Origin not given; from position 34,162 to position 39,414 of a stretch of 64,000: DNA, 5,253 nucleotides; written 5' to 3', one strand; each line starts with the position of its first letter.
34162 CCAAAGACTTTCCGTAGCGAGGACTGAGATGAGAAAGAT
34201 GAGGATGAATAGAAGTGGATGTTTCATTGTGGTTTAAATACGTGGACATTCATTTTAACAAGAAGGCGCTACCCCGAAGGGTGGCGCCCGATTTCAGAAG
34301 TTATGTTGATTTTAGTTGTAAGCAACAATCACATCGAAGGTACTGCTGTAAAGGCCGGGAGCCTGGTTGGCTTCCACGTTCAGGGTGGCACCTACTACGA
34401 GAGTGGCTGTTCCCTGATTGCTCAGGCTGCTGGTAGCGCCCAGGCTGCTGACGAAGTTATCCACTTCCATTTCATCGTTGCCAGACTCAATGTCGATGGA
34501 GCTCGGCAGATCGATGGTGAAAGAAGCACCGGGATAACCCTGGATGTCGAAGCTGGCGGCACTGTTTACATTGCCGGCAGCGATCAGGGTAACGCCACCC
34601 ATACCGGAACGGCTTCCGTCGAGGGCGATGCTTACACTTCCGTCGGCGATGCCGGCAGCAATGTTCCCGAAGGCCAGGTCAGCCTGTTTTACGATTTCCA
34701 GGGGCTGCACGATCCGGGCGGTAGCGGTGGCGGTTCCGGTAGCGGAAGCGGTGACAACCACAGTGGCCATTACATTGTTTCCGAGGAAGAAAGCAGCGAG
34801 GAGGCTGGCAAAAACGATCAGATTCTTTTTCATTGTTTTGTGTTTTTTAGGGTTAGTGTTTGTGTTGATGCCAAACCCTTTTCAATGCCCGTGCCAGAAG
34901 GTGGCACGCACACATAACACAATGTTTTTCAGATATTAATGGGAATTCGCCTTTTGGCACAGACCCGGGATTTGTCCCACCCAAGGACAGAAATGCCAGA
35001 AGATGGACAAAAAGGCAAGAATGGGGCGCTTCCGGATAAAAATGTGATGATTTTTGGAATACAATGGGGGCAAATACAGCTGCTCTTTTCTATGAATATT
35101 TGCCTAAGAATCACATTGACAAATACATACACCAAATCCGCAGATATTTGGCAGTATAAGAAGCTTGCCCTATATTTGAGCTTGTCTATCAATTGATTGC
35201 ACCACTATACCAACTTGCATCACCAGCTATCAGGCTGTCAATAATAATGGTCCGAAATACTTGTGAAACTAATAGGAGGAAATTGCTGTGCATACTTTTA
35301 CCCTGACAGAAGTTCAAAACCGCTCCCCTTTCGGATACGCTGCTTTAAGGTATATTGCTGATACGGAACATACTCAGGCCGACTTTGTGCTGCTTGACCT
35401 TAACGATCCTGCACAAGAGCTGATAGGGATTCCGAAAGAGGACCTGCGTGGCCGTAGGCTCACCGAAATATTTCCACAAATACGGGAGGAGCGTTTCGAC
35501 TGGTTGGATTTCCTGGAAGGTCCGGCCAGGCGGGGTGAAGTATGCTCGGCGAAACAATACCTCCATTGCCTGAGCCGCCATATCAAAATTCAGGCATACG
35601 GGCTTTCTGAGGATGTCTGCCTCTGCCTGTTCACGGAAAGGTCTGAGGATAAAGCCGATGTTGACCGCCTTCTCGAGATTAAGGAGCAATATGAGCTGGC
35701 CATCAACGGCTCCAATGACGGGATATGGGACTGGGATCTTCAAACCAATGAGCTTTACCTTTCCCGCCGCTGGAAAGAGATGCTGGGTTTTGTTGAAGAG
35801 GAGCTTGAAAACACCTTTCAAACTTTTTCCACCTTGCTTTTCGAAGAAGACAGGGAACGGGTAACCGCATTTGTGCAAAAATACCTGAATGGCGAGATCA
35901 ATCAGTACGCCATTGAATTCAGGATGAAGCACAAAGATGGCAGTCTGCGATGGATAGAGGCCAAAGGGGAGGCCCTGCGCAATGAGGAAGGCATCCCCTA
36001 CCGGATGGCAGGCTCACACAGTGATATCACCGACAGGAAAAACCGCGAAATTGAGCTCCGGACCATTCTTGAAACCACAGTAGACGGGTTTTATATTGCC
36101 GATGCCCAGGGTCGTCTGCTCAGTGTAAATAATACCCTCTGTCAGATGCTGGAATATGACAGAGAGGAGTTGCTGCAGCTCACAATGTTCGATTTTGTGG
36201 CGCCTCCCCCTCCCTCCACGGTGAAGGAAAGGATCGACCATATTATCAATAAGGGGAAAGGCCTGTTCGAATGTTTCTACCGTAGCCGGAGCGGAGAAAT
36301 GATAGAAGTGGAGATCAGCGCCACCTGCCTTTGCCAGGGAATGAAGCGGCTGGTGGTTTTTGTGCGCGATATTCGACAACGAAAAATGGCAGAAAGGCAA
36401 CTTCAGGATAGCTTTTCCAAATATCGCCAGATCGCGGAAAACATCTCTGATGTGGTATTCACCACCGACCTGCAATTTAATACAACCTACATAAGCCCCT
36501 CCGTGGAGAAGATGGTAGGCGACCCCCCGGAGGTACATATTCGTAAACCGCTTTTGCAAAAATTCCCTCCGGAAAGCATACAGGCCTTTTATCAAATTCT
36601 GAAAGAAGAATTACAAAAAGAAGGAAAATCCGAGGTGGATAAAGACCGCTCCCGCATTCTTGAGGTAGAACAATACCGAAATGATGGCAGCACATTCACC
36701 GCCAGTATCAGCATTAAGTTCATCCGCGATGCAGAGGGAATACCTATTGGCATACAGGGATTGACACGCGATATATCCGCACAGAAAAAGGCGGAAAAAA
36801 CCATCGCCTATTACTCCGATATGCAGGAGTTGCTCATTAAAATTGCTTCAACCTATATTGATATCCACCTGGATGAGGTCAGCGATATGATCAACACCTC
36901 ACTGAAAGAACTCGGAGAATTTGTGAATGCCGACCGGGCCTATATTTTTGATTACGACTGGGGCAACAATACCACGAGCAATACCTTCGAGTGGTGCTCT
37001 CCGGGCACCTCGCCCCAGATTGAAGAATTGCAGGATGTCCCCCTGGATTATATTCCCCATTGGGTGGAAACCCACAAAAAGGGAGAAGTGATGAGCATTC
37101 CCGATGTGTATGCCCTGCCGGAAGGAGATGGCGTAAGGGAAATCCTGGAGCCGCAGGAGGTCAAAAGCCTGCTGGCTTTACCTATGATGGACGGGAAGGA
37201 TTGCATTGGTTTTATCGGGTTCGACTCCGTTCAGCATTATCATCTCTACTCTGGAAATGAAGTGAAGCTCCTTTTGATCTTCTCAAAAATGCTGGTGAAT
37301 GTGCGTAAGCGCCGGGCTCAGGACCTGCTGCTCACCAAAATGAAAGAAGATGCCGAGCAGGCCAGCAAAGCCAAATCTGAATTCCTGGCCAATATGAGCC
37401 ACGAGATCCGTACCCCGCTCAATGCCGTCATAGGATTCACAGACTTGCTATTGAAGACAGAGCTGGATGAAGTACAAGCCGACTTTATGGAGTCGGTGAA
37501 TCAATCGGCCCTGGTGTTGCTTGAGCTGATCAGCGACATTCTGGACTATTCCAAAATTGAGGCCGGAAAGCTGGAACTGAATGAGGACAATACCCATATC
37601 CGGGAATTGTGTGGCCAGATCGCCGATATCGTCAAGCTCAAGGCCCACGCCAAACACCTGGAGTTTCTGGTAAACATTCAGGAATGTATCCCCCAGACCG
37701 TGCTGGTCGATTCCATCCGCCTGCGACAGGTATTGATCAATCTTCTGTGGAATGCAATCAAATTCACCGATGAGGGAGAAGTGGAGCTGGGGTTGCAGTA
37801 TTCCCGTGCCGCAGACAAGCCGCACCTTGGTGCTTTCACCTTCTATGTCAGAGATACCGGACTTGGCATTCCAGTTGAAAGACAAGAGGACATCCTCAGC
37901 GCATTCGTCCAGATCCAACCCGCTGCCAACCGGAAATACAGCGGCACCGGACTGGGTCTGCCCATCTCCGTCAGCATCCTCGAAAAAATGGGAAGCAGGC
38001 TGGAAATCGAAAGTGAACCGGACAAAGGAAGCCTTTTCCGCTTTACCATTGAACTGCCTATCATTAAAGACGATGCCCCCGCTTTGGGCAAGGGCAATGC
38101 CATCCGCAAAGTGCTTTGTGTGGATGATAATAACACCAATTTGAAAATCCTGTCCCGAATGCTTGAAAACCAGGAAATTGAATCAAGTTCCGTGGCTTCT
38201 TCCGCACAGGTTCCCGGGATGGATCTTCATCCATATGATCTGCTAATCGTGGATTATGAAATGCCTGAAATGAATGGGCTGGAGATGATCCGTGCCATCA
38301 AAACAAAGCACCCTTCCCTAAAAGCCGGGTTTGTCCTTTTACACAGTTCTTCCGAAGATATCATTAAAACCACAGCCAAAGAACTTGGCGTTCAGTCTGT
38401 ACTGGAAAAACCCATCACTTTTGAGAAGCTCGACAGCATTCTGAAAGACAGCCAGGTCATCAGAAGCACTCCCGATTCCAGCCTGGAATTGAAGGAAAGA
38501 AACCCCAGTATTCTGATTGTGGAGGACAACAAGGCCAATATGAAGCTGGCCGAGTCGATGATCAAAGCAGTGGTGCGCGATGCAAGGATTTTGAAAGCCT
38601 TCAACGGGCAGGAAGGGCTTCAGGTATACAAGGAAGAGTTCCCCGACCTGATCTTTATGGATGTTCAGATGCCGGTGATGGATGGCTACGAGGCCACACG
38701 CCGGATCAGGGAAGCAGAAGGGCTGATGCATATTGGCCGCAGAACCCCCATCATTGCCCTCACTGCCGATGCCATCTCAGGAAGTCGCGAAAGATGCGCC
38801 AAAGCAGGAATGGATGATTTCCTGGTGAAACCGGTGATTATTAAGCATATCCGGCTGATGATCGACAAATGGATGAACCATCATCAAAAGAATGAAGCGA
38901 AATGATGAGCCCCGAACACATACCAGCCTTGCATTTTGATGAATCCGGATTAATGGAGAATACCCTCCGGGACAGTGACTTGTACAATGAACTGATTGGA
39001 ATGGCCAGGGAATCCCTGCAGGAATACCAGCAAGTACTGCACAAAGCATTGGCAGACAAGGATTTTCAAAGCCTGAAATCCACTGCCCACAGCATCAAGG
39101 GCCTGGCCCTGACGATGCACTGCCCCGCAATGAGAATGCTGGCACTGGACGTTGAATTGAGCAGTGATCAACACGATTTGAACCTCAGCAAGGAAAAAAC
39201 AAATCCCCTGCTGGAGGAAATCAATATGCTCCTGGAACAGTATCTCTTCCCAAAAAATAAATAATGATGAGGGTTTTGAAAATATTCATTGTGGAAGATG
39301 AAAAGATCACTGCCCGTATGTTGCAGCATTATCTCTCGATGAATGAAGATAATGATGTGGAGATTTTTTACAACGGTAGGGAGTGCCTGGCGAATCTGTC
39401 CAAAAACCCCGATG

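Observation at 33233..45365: Chaperone/usher-like fimbrial locus built from DUF4402-type subunits and hard-wired to a sigma-54 phosphorelay, in a Bacteroidota genome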

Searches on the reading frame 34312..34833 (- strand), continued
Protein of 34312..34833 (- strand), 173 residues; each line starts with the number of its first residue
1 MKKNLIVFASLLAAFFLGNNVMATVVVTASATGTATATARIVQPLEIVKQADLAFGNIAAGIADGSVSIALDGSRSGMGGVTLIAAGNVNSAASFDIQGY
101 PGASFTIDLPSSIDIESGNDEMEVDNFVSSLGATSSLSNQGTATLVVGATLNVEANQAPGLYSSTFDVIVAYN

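Call 109: get_annotated_region(hit=H35, flank=6000)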
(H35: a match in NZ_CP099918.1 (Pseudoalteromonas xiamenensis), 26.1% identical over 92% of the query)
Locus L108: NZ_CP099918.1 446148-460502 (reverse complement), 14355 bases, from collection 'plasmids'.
description: Pseudoalteromonas xiamenensis strain PSDB plasmid unnamed
organism: Pseudoalteromonas xiamenensis (NCBI taxid 882626)
taxonomy: Bacteria; Pseudomonadota; Gammaproteobacteria; Alteromonadales; Pseudoalteromonadaceae; Pseudoalteromonas; Pseudoalteromonas xiamenensis
host: -; source: Anadara tuberculosa; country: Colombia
typing (MOB-suite, as given by PLSDB): non-mobilizable
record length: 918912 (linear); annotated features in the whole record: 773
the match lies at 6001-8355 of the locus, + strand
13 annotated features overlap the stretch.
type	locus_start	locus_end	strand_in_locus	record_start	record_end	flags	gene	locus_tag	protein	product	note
CDS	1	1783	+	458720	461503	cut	-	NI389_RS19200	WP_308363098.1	TonB-dependent receptor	GO:0006810 - transport [Evidence IEA]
CDS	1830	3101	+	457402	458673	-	-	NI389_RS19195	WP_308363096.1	metallophosphoesterase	-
CDS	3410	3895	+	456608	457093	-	-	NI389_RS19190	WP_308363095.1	SPOR domain-containing protein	-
CDS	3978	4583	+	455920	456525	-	-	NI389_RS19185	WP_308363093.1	DUF4402 domain-containing protein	-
CDS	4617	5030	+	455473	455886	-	-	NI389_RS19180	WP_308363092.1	DUF4402 domain-containing protein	-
CDS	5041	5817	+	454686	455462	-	-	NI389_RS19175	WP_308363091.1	hypothetical protein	-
CDS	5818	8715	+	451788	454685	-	-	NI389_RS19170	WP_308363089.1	carboxypeptidase regulatory-like domain-containing protein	-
CDS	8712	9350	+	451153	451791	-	-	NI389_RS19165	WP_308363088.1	SPOR domain-containing protein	-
CDS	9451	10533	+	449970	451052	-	-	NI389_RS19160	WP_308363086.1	tetratricopeptide repeat protein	-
CDS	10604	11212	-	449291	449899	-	-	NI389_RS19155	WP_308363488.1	glutathione S-transferase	-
CDS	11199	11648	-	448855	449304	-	-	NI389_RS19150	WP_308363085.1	VOC family protein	-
CDS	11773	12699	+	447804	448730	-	-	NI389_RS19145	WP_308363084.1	LysR family transcriptional regulator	-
CDS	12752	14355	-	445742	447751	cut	-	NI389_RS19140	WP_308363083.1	bifunctional 2',3'-cyclic-nucleotide 2'-phosphodiesterase/3'-nucleotidase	GO:0009166 - nucleotide catabolic process [Evidence IEA]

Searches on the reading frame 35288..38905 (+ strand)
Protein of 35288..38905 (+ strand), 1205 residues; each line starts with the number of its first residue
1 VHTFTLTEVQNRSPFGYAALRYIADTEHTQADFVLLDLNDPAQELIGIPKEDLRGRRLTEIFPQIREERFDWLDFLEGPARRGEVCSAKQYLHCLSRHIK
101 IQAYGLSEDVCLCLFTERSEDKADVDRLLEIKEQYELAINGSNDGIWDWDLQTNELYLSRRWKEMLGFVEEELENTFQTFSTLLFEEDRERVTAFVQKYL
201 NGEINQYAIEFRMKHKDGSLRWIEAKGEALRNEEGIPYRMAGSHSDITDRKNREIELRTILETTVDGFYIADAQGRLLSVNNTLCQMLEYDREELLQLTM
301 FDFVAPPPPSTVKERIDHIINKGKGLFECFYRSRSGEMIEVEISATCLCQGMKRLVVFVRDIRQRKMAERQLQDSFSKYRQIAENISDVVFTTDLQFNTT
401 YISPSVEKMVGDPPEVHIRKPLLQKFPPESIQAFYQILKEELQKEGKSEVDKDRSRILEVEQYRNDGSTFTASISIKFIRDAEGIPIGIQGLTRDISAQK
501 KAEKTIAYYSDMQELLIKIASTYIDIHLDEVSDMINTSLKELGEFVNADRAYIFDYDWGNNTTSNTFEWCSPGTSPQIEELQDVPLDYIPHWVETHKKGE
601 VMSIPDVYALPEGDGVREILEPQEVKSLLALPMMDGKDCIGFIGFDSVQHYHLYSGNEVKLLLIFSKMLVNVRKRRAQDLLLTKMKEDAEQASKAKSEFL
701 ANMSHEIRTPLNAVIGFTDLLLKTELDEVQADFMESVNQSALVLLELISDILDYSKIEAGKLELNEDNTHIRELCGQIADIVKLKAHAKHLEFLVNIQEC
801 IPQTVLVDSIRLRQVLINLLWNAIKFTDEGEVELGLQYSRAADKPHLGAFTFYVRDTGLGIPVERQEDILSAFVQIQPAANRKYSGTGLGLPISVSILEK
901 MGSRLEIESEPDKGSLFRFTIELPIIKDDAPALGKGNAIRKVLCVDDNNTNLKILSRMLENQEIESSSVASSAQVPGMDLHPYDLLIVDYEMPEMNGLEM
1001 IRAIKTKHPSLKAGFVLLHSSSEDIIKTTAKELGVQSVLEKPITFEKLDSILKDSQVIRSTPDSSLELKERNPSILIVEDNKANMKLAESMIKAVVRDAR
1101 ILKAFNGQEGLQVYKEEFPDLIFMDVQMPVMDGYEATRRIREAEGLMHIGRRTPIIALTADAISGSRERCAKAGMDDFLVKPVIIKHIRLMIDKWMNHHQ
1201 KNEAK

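Call 3: search_protein_families(library=pfam, max_evalue=0.1, proteins=[window:35288-38905:+])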
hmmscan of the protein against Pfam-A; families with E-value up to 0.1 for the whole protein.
window:35288-38905:+ (1205 aa): 13 families
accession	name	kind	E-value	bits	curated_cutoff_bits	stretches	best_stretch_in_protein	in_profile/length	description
PF00072.30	Response_reg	-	5.8e-41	139.6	30.2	2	1075-1192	1-110/111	Response regulator receiver domain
PF00989.32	PAS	-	2.3e-33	115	22.6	3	378-496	2-113/113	PAS fold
PF08447.18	PAS_3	-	9.8e-33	112.7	25.6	3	156-243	2-88/89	PAS fold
PF13426.13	PAS_9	-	2.3e-32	111.8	27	4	266-363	2-102/103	PAS domain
PF08448.16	PAS_4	-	1.5e-26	93.2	23.1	4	261-366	1-109/110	PAS fold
PF02518.31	HATPase_c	-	1.6e-23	83.7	26.4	1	808-924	2-110/111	Histidine kinase-, DNA gyrase B-, and HSP90-like ATPase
PF13188.13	PAS_8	-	3.1e-21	74.9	21.8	3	257-309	3-55/65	PAS domain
PF00512.31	HisKA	-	4.1e-21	75.2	26.9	1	695-760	1-66/66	His Kinase A (phospho-acceptor) domain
PF01590.32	GAF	-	8.4e-08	33.3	22.4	1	533-667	4-127/133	GAF domain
PF14598.12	PAS_11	-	0.0075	16.7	25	1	272-342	9-80/109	PAS domain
PF12860.13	PAS_7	-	0.031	14.8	27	0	264-293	4-33/115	PAS fold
PF13185.12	GAF_2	-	0.035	14.8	28.6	0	531-664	4-126/136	GAF domain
PF24820.1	Diguanyl_cycl_sensor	-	0.046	14.1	28.1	0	267-361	8-109/109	Diguanylate cyclase-like sensor domain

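Call 4: search_protein_families(library=ncbifam, max_evalue=0.1, proteins=[window:35288-38905:+])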
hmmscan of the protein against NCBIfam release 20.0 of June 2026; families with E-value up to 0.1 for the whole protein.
window:35288-38905:+ (1205 aa): 151 families (the best 25 are shown)
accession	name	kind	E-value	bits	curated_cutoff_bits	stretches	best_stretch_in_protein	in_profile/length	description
NF008318.0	PRK11107.1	equivalog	1.9e-122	410.2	890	1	678-1202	275-791/920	two-component sensor histidine kinase BarA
TIGR02956.1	TMAO_torS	equivalog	3.8e-104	349.7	676.5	2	684-1054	452-818/967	TMAO reductase system sensor histidine kinase/response regulator TorS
NF011874.0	PRK15347.1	equivalog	1.2e-99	334.6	852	3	675-932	379-621/921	two component system sensor kinase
NF008302.0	PRK11091.1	equivalog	8.6e-95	318.5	838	2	684-1061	271-648/779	aerobic respiration two-component sensor histidine kinase ArcB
NF045901.1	HisKinLetSLeg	equivalog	1.7e-89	301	1650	3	682-974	279-571/906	two-component system sensor histidine kinase LetS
NF041947.1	LuxQ_Vibrio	equivalog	1e-83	281.7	1200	2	685-1052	461-835/843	quorum-sensing autoinducer 2 sensor kinase/phosphatase LuxQ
NF008099.0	PRK10841.1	equivalog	9.8e-82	275.1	920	1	669-1202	443-946/949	two-component system sensor histidine kinase RcsC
NF038297.2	hybrid_HK_HrmK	equivalog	1.8e-79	268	725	2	678-1052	217-604/607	hybrid histidine kinase/response regulator HrmK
TIGR00229.1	sensory_box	domain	2.4e-60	202.2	22.9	3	132-256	4-125/126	PAS domain S-box protein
NF008543.0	PRK11466.1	equivalog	6.2e-59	199.7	982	1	679-1067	425-809/914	TMAO reductase system sensor histidine kinase/response regulator TorS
NF046044.1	PnpS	equivalog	3.3e-55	187.7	400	2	662-921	137-389/390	two-component system histidine kinase PnpS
NF052573.1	HisKinEspAMyxo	equivalog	2.9e-54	184.3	1400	3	130-313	127-312/755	serine histidine kinase EspA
NF047874.1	MASE3_PAS_HK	subfamily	1.1e-52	179.7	560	3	672-925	375-625/655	MASE3 domain-containing sensor histidine kinase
NF007420.1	PRK09959.1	equivalog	6.9e-52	176.2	1995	2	685-1054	701-1072/1197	acid-sensing system histidine kinase EvgS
NF047465.1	hybrid_HK_LvrA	exception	3e-51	174.4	1200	3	690-923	196-422/819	hybrid histidine kinase/response regulator LvrA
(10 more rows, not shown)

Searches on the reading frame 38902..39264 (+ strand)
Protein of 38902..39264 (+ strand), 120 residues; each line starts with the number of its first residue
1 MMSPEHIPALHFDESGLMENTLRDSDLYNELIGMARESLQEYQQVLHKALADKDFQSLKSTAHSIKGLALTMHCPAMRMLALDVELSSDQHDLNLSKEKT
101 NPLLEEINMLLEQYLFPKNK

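Call 3: search_protein_families(library=pfam, max_evalue=0.1, proteins=[window:38902-39264:+])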
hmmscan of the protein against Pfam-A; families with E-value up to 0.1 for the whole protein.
window:38902-39264:+ (120 aa): 3 families
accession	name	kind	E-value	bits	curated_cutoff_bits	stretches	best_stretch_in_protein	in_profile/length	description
PF01627.28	Hpt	-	4.6e-10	40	24.6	1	30-113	1-80/84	Hpt domain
PF01291.22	LIF_OSM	-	0.059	14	23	1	32-79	67-113/162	LIF / OSM family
PF14979.11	TMEM52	-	0.087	13.2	26.4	0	52-107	59-110/132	Transmembrane 52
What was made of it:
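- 38902..39264 (+): Hpt phosphotransfer protein. Pfam Hpt E 4.6e-10 (call 3).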
